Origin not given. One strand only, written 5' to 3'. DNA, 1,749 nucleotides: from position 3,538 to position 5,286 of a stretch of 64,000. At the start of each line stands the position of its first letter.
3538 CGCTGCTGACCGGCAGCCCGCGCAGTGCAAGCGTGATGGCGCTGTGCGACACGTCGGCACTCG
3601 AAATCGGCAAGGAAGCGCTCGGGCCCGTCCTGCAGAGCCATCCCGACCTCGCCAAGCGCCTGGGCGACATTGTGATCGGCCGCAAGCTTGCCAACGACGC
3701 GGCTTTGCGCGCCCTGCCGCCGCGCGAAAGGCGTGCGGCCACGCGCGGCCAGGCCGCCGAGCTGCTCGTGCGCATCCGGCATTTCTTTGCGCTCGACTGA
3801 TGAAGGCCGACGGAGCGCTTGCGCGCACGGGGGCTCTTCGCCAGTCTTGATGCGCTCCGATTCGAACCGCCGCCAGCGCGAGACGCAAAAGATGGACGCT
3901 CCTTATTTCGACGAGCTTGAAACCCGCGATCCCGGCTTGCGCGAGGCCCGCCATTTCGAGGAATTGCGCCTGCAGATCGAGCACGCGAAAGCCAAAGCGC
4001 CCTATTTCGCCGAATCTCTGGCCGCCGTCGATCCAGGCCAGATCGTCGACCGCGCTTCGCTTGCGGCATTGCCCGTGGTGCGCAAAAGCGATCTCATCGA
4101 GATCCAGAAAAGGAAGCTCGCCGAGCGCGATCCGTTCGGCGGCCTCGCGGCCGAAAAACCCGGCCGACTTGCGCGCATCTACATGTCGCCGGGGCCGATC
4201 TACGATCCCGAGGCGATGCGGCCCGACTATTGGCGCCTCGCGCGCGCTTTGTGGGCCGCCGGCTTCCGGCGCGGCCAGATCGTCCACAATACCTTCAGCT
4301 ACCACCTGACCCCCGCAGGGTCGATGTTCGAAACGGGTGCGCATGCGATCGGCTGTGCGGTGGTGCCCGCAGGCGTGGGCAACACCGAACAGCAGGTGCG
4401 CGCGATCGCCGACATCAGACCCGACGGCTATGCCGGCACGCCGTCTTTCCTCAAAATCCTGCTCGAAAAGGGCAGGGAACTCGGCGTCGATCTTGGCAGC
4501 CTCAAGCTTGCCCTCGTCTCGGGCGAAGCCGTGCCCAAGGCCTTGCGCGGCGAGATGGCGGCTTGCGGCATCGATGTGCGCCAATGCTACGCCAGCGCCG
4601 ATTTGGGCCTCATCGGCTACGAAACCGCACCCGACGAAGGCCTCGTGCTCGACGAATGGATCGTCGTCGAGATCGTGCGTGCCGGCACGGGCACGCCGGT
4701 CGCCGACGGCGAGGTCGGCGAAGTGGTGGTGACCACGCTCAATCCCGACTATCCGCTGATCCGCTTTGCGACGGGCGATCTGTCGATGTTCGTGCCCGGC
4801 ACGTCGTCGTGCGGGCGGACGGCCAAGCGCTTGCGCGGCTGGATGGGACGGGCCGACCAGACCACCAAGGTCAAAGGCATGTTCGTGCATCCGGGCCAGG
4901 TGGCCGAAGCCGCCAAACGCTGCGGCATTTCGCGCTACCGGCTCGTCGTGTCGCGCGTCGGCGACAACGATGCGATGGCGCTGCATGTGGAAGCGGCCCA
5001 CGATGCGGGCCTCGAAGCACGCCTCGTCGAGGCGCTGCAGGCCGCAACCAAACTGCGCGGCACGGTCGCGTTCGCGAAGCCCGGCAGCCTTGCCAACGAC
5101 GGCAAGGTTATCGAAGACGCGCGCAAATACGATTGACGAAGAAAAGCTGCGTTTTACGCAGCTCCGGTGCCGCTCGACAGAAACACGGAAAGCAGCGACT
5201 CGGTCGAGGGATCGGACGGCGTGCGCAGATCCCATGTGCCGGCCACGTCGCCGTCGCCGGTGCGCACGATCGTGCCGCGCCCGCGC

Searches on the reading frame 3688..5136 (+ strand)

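Call 74: search_protein_families(library=pfam, proteins=[window:3688-5136:+], max_evalue=0.00001)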
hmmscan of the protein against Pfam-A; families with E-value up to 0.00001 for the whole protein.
window:3688-5136:+ (482 aa): 1 family
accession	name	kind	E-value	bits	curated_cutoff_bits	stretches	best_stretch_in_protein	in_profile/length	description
PF00501.34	AMP-binding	-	5.5e-11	42.3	29.9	1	211-349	220-375/384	AMP-binding enzyme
